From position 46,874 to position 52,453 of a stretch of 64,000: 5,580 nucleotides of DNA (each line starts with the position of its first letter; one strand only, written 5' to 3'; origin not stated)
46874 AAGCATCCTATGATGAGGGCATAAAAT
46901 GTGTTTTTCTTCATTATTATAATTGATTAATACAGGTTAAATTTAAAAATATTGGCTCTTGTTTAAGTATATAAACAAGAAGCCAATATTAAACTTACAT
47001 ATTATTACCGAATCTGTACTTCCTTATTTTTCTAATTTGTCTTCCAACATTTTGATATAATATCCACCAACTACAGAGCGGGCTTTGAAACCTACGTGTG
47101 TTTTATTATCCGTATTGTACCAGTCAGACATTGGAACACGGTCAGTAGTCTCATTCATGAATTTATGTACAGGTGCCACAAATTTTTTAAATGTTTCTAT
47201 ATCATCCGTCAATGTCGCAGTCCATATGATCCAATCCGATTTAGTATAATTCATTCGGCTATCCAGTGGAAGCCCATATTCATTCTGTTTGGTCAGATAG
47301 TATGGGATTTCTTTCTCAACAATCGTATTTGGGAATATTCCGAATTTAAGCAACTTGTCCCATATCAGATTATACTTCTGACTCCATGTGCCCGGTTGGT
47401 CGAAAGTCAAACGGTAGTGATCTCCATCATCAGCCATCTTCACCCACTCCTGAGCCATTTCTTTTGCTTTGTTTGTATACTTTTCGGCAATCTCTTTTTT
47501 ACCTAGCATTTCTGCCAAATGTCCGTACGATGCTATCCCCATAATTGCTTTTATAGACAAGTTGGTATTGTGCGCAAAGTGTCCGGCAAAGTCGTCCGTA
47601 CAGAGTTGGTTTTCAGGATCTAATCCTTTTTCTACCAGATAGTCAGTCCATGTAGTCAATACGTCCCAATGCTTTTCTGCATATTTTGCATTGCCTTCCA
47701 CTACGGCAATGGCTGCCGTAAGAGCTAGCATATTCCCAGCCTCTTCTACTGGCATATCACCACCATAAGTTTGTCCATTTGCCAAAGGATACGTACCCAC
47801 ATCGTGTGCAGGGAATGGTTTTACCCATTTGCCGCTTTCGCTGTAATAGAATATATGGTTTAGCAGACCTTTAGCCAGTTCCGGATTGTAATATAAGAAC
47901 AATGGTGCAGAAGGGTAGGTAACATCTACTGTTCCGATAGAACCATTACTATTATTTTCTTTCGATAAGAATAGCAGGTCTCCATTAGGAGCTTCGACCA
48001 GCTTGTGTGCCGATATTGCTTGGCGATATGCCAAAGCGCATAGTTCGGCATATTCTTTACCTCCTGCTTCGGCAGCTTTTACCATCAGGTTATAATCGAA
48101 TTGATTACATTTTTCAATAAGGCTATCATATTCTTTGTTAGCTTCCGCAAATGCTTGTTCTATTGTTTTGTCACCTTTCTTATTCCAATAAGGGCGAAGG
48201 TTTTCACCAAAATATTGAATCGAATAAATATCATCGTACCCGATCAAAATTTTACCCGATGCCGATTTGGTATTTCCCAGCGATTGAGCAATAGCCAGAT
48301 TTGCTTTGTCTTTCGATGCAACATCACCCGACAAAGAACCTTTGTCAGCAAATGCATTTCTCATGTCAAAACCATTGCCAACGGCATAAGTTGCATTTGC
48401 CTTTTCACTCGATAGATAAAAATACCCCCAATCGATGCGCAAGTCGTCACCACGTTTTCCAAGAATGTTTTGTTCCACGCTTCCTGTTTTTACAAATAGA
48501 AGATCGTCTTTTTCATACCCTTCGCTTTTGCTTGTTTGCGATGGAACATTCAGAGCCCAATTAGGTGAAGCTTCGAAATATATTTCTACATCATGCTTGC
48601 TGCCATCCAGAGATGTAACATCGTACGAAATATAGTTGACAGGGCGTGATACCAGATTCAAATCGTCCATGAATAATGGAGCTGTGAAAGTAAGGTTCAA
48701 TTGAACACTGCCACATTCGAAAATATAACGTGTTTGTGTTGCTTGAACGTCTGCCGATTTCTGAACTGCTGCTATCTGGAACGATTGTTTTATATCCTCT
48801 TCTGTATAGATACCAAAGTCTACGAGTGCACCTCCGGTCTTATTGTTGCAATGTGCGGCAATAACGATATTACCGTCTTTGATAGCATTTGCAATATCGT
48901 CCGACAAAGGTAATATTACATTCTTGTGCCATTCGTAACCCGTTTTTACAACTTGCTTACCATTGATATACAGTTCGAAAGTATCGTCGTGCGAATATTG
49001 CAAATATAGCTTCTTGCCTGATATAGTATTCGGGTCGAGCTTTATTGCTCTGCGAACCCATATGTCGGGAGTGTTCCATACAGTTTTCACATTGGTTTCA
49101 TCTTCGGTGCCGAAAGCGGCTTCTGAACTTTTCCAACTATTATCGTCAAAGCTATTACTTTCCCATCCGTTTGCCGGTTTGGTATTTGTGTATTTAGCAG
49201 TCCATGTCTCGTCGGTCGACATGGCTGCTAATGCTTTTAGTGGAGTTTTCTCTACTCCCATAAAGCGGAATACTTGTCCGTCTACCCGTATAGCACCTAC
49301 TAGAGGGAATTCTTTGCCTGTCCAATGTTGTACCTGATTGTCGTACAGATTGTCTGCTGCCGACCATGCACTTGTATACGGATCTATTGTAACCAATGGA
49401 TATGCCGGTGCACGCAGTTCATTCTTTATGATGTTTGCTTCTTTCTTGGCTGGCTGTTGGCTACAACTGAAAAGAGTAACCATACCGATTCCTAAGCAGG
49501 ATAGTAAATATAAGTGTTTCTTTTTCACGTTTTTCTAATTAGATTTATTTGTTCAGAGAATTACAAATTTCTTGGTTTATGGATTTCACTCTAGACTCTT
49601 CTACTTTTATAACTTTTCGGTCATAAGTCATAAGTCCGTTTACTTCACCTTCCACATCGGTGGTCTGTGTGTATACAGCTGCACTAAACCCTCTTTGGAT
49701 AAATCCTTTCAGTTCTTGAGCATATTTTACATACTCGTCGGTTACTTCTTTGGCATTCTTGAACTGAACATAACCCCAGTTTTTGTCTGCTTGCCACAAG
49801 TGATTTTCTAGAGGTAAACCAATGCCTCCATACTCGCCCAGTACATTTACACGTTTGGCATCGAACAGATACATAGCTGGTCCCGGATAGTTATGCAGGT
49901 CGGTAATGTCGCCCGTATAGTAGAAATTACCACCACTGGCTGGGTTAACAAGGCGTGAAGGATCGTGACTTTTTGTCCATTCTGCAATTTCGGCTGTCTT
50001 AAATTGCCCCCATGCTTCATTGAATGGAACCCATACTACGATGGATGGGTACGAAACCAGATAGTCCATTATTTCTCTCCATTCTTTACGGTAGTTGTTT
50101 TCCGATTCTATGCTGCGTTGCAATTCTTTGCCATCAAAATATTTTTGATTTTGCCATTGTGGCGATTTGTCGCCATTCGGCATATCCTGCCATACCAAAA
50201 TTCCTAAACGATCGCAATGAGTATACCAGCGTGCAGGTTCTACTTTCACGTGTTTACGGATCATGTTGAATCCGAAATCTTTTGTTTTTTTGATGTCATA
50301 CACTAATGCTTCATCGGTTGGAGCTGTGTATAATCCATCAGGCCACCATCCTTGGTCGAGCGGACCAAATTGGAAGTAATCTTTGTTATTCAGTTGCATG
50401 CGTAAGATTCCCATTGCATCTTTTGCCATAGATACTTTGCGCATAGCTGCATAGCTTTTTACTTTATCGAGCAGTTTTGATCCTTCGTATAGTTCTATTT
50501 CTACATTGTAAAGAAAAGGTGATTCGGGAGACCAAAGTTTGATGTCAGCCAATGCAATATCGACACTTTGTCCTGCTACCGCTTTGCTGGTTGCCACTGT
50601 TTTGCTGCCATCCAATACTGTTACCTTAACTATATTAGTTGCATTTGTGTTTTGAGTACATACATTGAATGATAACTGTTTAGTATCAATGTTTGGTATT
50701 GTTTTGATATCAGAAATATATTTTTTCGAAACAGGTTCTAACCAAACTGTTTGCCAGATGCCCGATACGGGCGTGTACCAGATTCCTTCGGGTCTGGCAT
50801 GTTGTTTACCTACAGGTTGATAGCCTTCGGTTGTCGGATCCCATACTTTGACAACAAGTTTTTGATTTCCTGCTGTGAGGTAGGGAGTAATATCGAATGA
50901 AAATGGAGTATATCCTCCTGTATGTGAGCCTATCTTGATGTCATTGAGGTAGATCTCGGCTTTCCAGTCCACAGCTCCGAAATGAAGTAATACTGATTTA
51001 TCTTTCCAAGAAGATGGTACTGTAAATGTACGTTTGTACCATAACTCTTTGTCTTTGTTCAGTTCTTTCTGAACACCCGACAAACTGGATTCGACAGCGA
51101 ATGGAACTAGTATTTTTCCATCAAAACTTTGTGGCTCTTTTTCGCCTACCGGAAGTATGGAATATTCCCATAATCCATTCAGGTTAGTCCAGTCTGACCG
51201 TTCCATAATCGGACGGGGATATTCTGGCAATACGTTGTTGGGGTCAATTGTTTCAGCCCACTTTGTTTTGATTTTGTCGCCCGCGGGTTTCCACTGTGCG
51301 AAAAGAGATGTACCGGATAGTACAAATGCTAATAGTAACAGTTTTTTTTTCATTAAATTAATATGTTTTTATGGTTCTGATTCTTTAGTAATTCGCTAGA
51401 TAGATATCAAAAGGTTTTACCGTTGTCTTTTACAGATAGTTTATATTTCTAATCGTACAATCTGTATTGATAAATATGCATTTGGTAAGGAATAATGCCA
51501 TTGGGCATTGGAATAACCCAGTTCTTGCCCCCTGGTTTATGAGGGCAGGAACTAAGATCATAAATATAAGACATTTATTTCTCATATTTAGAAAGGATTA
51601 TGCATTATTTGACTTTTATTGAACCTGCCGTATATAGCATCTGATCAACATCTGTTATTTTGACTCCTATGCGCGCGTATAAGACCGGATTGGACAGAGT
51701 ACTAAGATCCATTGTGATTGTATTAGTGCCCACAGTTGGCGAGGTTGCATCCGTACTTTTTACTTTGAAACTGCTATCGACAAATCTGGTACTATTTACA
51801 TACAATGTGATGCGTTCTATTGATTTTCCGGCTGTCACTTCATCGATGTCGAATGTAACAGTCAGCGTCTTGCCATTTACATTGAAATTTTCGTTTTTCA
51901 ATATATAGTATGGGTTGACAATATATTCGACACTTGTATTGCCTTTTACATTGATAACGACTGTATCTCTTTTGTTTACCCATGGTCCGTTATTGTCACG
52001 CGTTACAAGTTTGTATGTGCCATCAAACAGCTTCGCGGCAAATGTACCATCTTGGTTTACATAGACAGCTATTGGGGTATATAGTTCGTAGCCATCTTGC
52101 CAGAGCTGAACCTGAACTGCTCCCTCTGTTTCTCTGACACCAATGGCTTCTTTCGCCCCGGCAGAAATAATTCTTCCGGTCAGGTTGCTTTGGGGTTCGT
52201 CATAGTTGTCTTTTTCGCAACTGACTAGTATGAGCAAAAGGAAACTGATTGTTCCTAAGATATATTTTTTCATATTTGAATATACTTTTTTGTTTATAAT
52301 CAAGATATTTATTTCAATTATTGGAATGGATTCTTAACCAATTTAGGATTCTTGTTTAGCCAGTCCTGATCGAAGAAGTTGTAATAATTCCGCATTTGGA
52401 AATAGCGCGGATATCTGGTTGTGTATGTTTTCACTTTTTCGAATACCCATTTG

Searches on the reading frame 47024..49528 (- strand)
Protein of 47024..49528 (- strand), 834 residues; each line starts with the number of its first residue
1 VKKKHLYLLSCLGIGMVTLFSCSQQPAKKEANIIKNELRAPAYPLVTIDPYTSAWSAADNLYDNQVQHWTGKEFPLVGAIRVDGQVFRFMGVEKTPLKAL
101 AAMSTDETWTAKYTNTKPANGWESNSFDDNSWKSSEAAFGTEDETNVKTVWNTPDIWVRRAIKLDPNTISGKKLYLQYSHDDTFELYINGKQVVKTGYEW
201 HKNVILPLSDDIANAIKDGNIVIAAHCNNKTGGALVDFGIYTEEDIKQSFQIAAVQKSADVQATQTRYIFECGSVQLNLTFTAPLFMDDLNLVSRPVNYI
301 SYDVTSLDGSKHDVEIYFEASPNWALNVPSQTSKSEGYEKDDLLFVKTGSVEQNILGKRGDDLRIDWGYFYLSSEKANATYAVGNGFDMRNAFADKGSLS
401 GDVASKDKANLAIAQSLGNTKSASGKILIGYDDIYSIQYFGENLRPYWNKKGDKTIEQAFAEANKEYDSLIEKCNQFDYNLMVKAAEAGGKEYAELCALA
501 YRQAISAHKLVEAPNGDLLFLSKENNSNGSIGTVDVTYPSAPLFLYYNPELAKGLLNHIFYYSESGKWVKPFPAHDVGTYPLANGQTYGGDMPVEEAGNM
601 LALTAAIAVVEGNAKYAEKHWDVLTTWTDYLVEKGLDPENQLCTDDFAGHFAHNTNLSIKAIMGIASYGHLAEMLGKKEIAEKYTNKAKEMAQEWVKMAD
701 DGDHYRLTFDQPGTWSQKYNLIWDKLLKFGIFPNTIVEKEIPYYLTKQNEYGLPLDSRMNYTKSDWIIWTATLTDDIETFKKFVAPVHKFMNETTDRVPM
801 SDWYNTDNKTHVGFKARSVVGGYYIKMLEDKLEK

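Call 7: search_protein_families(library=pfam, proteins=[window:47024-49528:-], max_evalue=0.0001)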
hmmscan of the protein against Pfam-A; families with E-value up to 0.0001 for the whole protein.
window:47024-49528:- (834 aa): 3 families
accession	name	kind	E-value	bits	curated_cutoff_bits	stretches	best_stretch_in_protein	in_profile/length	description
PF16335.10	GtaA_6_Hairpin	-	1.2e-144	482.3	24.9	1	490-826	1-342/343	Glutaminase A six helical-hairpin domain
PF17168.10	DUF5127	-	1.2e-57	195.9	28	1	264-482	1-227/229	Domain of unknown function (DUF5127)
PF16334.10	DUF4964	-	1.9e-33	114.6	30.7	1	20-100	6-86/88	Domain of unknown function (DUF4964)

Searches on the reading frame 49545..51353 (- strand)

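Call 8: search_protein_families(library=pfam, proteins=[window:49545-51353:-], max_evalue=0.0001)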
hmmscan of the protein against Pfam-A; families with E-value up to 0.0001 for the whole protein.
window:49545-51353:- (602 aa): 4 families
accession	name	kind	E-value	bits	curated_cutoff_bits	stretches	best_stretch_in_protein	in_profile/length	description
PF02837.24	Glyco_hydro_2_N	-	2.2e-20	73.7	28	1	101-205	64-165/169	Glycosyl hydrolases family 2, sugar binding domain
PF22666.2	Glyco_hydro_2_N2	-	4.6e-13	50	27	1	100-179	46-126/167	Glycosyl hydrolase 2 galactose-binding domain-like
PF00703.27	Glyco_hydro_2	-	8.9e-12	46.2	23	1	212-305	2-109/109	Glycosyl hydrolases family 2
PF02836.23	Glyco_hydro_2_C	-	1.3e-10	41.3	21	1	348-474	36-163/302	Glycosyl hydrolases family 2, TIM barrel domain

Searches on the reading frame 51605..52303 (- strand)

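Call 8: search_protein_families(library=pfam, proteins=[window:51605-52303:-], max_evalue=0.0001)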
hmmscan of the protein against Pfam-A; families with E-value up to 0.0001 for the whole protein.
window:51605-52303:- (232 aa): 2 families
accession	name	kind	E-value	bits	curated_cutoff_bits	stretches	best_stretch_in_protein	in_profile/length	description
PF12866.13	DUF3823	-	7.6e-28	97.1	27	1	40-129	2-89/90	Protein of unknown function (DUF3823) N-terminal domain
PF18003.7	DUF3823_C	-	8.4e-20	71.8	27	1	133-225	1-99/103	Domain of unknown function (DUF3823_C)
